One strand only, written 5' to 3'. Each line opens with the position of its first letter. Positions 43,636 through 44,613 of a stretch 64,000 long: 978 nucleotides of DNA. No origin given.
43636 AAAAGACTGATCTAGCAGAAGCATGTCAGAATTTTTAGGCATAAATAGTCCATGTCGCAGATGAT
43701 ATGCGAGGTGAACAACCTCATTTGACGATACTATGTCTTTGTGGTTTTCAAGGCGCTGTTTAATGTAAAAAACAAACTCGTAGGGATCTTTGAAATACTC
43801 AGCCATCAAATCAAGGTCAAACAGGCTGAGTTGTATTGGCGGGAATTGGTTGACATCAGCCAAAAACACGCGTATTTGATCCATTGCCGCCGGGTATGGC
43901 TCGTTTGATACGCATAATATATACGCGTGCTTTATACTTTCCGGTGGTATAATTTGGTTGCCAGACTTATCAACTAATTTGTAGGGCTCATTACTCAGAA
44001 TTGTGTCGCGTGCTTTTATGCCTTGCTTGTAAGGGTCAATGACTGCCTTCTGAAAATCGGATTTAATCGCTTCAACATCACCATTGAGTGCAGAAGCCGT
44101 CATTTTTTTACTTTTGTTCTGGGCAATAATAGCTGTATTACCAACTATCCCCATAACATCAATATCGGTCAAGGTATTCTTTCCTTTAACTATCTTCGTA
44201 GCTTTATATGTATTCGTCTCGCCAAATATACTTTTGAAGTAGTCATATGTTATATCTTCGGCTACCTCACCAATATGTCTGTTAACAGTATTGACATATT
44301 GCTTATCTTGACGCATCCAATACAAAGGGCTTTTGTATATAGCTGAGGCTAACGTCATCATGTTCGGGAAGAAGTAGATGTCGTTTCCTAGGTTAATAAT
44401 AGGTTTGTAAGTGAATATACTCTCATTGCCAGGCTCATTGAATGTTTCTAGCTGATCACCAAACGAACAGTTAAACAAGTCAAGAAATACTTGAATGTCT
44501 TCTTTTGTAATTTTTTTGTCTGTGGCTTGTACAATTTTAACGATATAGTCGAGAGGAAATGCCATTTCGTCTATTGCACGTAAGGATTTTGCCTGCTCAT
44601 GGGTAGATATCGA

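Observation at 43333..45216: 627 aa orphan protein with an embedded Mrr/NERD-like nuclease core: candidate single-gene defence or abortive-infection factor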

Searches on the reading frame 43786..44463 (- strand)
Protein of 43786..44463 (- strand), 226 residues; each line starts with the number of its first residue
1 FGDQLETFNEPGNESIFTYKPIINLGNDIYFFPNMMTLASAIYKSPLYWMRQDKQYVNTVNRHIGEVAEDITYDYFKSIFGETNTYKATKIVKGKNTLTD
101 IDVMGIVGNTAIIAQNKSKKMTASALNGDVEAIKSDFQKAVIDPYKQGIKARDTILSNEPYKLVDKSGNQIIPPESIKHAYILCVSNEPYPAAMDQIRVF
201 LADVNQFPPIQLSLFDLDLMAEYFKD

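Call 84: predict_structure(alignment_id=A3)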
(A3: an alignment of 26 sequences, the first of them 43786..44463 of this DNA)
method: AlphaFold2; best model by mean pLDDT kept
length: 226 residues; sequences in the alignment: 26
mean_pLDDT: 74.4   pTM: 0.68
mean pLDDT of the five models: 74.4, 74.2, 71.6, 71.5, 69.9
residues with pLDDT >= 90: 79; 70-90: 51; 50-70: 61; < 50: 35
segments of 3 or more residues with pLDDT < 50: 1-8, 10-21, 36-46, 48-50
pLDDT, mean of each block of 10 residues (from residue 1): 43 45 57 49 47 61 75 92 95 94 95 85 67 79 89 93 95 93 77 61 61 82 79
secondary structure, 60 per line:
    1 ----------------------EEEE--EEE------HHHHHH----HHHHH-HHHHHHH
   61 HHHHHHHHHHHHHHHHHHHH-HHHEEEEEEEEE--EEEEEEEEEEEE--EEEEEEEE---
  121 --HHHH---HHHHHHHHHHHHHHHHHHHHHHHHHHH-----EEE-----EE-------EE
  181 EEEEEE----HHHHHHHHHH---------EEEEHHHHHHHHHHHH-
elements in order: E23-26 E29-31 H38-43 H48-52 H54-80 E85-93 E96-107 E110-117 H123-126 H130-156 E162-164 E179-186 H191-200 E210-213 H214-225

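Call 87: fold_search(model_id=the predicted structure, library=pdb)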
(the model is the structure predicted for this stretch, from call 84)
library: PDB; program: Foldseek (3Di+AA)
matches with E <= 10: 423; with E <= 0.001: 1
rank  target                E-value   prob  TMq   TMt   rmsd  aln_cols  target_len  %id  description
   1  8ps5_A                9.6e-04  0.90  0.29  0.18  16.6       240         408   13  Escherichia coli SduA complex bound to DNA (released 2025-01-22)
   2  9dou_A                5.7e-03  0.82  0.29  0.09  11.6       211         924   11  Taeniopygia guttata R2 retrotransposon (R2Tg) initiating target-primed reverse transcription (released 2025-05-21)
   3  9nl2_A                6.1e-03  0.85  0.29  0.08  10.0       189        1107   10  Structure of R2 retrotransposon protein from Platysternon megacephalum initiating target-primed reverse transcription (released 2025-06-18)
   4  1xmx                  7.4e-03  0.92  0.36  0.24   8.6       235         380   15  Crystal structure of protein VC1899 from Vibrio cholerae (released 2004-11-16)
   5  4f0p_B                7.9e-03  0.75  0.28  0.17  11.6       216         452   11  MspJI Restriction Endonuclease - P31 Form (released 2012-08-08)
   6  5liq_B                1.2e-02  0.75  0.28  0.13  13.3       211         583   13  The structure of C160S,C508S,C578S mutant of Nt.BspD6I nicking endonuclease at 0.185 nm resolution . (released 2017-08-02)
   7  8q41_B                1.7e-02  0.98  0.39  0.23   5.1       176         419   12  Crystal structure of Can2 (E341A) bound to cA4 and TTTAAA ssDNA (released 2023-11-22)
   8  5lhc_A                1.7e-02  0.94  0.25  0.11   7.0       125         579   14  The structure of D456A mutant of Nt.BspD6I nicking endonuclease at 0.24 nm resolution . (released 2017-08-16)
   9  8q3z_A                1.9e-02  0.97  0.38  0.22   5.6       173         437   13  Crystal structure of cA4-bound Can2 from Thermoanaerobacter brockii (released 2023-11-22)
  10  8gh6_A                2.1e-02  0.66  0.28  0.10   9.9       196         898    8  Bombyx mori R2 retrotransposon initiating target-primed reverse transcription (released 2023-04-05)
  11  6q99                  2.1e-02  0.54  0.27  0.30  12.0       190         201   13  Ande virus L protein N-terminus mutant K124A (released 2020-01-15)
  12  5liz                  2.3e-02  0.95  0.34  0.15   7.7       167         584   15  The structure of Nt.BspD6I nicking endonuclease with all cysteines mutated by serine residues at 0.19 nm resolution . (released 2017-08-02)
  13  6qnz_B                2.6e-02  0.90  0.26  0.12   6.3       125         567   14  Crystal structure of the site-specific DNA nickase N.BspD6I E418A Mutant (released 2020-03-04)
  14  6qnz_A                2.8e-02  0.89  0.25  0.12   7.0       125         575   14  Crystal structure of the site-specific DNA nickase N.BspD6I E418A Mutant (released 2020-03-04)
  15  5lhc_B                3.0e-02  0.89  0.25  0.11   7.0       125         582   14  The structure of D456A mutant of Nt.BspD6I nicking endonuclease at 0.24 nm resolution . (released 2017-08-16)
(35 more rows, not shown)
